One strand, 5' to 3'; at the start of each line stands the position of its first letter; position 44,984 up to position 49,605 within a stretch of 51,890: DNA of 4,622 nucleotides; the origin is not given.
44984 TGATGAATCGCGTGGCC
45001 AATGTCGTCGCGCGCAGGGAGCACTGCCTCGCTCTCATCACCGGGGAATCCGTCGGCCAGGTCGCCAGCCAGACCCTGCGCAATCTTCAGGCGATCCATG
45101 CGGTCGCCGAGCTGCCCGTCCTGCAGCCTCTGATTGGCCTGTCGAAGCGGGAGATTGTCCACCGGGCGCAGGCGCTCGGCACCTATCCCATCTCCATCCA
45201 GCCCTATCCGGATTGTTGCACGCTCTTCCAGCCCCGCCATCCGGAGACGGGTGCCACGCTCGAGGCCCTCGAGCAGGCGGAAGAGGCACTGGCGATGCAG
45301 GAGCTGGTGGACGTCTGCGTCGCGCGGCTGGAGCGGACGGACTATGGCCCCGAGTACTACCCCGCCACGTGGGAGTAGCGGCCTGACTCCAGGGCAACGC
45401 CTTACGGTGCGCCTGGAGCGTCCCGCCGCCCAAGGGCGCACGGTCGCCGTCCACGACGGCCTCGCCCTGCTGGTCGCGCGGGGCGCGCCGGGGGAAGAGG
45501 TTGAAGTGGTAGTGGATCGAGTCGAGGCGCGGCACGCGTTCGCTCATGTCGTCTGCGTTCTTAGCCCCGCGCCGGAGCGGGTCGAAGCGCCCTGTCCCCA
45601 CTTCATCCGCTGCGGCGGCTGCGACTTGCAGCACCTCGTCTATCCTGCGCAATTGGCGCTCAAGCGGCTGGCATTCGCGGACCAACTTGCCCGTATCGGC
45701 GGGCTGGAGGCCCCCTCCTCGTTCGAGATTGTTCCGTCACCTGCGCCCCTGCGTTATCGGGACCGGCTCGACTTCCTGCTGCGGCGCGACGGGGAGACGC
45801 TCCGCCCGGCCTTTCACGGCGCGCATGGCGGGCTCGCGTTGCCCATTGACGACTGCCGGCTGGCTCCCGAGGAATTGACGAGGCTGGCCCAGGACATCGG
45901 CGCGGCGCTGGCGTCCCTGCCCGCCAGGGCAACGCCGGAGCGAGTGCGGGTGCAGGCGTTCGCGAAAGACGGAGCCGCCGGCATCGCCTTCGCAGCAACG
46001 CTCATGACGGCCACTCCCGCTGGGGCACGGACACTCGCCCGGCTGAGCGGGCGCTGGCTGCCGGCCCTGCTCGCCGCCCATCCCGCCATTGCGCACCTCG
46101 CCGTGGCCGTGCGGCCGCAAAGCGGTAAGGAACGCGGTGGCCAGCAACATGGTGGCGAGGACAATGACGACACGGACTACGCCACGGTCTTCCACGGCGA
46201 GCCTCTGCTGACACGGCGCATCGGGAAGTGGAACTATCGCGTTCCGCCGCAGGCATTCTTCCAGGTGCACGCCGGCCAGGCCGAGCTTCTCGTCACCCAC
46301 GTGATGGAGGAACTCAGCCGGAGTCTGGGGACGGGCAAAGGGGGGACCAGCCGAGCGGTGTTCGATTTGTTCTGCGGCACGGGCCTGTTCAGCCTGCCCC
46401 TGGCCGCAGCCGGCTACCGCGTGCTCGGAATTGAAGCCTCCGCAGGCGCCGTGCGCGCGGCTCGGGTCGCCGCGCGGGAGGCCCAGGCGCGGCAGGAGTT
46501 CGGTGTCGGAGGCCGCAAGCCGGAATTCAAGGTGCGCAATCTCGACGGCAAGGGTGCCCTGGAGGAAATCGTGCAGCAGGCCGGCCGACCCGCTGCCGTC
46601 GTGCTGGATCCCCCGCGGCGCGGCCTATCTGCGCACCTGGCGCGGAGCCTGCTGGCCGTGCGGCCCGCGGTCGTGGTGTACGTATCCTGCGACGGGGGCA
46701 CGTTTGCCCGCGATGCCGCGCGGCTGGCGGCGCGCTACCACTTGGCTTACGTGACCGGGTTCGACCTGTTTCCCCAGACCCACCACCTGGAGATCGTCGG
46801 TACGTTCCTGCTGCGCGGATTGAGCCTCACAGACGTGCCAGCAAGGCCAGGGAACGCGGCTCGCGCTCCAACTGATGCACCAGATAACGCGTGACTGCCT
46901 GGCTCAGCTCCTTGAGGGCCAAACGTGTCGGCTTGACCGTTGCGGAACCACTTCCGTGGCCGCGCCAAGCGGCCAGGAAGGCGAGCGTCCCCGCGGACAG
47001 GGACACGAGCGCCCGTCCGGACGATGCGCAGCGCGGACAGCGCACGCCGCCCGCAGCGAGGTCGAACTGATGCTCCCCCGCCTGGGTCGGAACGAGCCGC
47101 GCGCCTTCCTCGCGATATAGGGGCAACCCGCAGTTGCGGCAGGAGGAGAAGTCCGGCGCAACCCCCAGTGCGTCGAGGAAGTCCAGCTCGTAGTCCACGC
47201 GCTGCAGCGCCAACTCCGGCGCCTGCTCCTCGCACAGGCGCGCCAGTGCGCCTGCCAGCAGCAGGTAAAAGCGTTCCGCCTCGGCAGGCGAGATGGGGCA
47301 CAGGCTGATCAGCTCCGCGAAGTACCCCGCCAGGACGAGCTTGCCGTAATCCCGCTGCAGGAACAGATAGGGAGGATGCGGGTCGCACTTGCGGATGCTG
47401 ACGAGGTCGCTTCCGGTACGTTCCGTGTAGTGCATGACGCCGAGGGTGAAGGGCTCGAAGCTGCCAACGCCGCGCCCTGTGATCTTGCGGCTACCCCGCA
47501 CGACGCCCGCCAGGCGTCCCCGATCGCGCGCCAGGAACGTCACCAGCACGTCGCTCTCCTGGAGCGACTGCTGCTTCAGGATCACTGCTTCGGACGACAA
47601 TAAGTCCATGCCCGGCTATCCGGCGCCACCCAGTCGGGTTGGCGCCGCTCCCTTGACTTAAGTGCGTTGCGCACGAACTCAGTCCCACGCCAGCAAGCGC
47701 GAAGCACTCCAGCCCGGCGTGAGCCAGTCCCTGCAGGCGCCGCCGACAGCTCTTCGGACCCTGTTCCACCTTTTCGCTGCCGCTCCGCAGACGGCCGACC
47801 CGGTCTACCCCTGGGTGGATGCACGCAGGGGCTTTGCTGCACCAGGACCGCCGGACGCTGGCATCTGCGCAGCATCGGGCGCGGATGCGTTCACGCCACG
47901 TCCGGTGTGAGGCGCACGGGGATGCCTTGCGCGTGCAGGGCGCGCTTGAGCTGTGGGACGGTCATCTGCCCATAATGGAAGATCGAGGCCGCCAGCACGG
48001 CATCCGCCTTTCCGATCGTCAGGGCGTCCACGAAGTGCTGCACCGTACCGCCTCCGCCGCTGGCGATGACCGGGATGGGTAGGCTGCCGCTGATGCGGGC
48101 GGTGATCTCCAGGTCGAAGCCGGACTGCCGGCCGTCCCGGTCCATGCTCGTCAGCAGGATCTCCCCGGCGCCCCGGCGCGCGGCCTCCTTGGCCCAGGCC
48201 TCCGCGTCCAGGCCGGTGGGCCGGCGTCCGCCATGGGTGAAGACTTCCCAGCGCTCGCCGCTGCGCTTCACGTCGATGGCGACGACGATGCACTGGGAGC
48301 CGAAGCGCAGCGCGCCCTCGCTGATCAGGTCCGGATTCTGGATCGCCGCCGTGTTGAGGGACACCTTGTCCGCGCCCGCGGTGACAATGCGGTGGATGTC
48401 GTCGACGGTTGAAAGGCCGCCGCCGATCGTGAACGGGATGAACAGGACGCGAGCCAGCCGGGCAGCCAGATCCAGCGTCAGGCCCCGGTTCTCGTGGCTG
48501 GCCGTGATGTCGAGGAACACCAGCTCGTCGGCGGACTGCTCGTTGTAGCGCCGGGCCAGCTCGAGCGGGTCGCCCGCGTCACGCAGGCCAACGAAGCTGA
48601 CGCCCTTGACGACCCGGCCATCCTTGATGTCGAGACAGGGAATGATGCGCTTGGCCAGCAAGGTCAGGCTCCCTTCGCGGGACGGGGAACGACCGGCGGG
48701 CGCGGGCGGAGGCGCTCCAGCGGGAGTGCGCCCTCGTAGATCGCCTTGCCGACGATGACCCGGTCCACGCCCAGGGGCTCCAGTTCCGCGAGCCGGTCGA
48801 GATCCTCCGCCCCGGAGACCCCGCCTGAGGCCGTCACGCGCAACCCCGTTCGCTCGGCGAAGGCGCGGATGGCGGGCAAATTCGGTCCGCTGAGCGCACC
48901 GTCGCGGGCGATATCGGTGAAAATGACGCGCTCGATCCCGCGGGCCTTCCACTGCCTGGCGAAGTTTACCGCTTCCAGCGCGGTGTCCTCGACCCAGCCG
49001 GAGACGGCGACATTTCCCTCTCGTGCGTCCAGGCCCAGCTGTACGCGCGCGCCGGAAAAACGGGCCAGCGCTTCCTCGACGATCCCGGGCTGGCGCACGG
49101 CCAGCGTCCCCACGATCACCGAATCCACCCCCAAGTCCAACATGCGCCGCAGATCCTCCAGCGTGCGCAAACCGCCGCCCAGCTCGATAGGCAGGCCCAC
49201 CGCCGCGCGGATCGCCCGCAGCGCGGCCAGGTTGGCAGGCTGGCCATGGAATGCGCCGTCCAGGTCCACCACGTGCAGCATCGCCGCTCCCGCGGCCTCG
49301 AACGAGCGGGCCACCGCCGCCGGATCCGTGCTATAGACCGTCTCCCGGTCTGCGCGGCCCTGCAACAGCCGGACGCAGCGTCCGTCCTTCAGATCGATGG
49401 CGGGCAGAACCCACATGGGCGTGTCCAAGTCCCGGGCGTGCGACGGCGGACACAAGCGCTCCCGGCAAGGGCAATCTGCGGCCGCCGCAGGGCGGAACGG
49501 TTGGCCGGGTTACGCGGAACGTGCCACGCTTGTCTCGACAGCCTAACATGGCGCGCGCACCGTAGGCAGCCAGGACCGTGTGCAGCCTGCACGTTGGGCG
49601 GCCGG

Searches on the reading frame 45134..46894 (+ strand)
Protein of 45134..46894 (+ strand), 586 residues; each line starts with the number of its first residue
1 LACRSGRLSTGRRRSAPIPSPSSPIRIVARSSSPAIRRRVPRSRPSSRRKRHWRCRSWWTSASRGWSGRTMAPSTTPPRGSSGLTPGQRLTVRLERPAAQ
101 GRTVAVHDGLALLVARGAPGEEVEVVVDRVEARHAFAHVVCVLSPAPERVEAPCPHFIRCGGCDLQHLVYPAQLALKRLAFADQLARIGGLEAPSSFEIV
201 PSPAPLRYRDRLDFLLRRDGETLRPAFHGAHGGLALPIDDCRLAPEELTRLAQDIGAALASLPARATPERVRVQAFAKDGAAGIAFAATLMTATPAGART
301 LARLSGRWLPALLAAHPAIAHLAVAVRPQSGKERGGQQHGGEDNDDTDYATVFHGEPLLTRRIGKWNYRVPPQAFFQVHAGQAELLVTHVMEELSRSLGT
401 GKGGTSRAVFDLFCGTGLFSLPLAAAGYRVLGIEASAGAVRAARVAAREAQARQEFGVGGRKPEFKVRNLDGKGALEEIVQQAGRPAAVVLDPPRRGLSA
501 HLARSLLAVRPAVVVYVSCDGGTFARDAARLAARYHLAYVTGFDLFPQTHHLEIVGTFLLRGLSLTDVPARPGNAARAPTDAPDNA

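Call 41: search_protein_families(library=pfam, proteins=[window:45134-46894:+], max_evalue=0.0001)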
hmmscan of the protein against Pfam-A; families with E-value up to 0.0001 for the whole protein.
window:45134-46894:+ (586 aa): 2 families
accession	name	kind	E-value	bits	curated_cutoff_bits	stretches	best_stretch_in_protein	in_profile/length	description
PF05958.17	tRNA_U5-meth_tr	-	2.1e-13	50.4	23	1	367-559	171-354/357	tRNA (Uracil-5-)-methyltransferase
PF13649.12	Methyltransf_25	-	4.2e-06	27.8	27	1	409-456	1-50/97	Methyltransferase domain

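Call 42: search_protein_families(library=ncbifam, proteins=[window:45134-46894:+], max_evalue=0.001)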
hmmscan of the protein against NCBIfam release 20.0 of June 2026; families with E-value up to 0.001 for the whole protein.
window:45134-46894:+ (586 aa): 12 families
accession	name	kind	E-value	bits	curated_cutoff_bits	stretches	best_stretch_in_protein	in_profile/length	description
TIGR00479.1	rumA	equivalog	7e-59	199.8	183.55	1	99-553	3-432/432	23S rRNA (uracil(1939)-C(5))-methyltransferase RlmD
NF009639.0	PRK13168.1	equivalog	7.5e-58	196.4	458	2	371-558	273-443/446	23S rRNA (uracil(1939)-C(5))-methyltransferase RlmD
NF002910.0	PRK03522.2-3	equivalog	1.6e-39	136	558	1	154-556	3-378/383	23S rRNA (uracil(747)-C(5))-methyltransferase RlmC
NF002909.0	PRK03522.2-1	equivalog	2.7e-28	99.2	553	1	300-555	146-368/374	23S rRNA (uracil(747)-C(5))-methyltransferase RlmC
TIGR02085.1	meth_trns_rumB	equivalog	3.3e-23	82.3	429.5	1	307-555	153-369/374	23S rRNA (uracil(747)-C(5))-methyltransferase RlmC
TIGR02143.1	trmA_only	equivalog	1.1e-13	51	334.65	1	367-559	166-349/352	tRNA (uridine(54)-C5)-methyltransferase TrmA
NF002913.0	PRK03522.2-6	equivalog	2.2e-10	40.4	537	1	371-555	147-335/342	23S rRNA (uracil(747)-C(5))-methyltransferase RlmC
TIGR02021.1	BchM-ChlM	equivalog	3.5e-06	26.6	158.9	1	406-459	55-110/218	magnesium protoporphyrin IX methyltransferase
TIGR01983.1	UbiG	equivalog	2.6e-05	23.7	102.95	1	406-452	50-96/228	bifunctional 2-polyprenyl-6-hydroxyphenol methylase/3-demethylubiquinol 3-O-methyltransferase UbiG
NF041820.1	daptide_MTase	equivalog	4e-05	23.2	175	1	404-453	35-84/243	daptide-type RiPP biosynthesis methyltransferase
NF043040.1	corrin_prot_MT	hypoth_equivalog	7.9e-05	22.2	180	1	406-455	42-91/216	corrinoid protein-associated methyltransferase CpaM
NF053605.1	PyTRAM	equivalog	0.00056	19.6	85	0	87-138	5-56/56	TRAM domain-containing RNA chaperone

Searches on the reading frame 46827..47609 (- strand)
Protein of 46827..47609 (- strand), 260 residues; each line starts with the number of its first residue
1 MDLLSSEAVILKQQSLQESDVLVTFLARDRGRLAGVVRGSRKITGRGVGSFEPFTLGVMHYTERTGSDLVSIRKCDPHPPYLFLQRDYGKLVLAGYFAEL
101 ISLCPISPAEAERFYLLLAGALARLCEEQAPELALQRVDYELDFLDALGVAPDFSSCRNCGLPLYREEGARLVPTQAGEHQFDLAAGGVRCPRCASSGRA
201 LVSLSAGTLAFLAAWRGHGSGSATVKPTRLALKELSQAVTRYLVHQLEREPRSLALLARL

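Call 41: search_protein_families(library=pfam, proteins=[window:46827-47609:-], max_evalue=0.0001)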
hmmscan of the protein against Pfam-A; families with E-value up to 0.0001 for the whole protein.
window:46827-47609:- (260 aa): 2 families
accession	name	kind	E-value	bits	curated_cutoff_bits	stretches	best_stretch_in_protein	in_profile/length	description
PF02565.21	RecO_C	-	1.2e-16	61.3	22.1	1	86-254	2-156/157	Recombination protein O C terminal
PF11967.14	RecO_N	-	2.4e-16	59.9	27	1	1-77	1-76/80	Recombination protein O N terminal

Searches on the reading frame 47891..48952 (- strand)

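Call 41: search_protein_families(library=pfam, proteins=[window:47891-48952:-], max_evalue=0.0001)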
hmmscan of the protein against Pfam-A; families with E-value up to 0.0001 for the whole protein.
window:47891-48952:- (353 aa): 1 family
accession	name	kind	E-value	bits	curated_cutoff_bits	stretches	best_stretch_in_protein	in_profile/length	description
PF00977.27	His_biosynth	-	2.3e-80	269.7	23.6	1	102-331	1-228/228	Histidine biosynthesis protein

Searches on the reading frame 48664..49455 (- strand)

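Call 41: search_protein_families(library=pfam, proteins=[window:48664-49455:-], max_evalue=0.0001)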
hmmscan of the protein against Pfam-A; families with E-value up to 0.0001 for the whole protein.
window:48664-49455:- (263 aa): 3 families
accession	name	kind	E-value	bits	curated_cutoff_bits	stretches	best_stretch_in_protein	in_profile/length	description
PF00977.27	His_biosynth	-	2.2e-75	253.5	23.6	1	16-244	2-227/228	Histidine biosynthesis protein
PF01207.24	Dus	-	1.9e-08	34.3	20.4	1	68-128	165-226/311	Dihydrouridine synthase (Dus)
PF13714.12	PEP_mutase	-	8.5e-05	22.7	31.5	0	192-244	181-229/240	Phosphoenolpyruvate phosphomutase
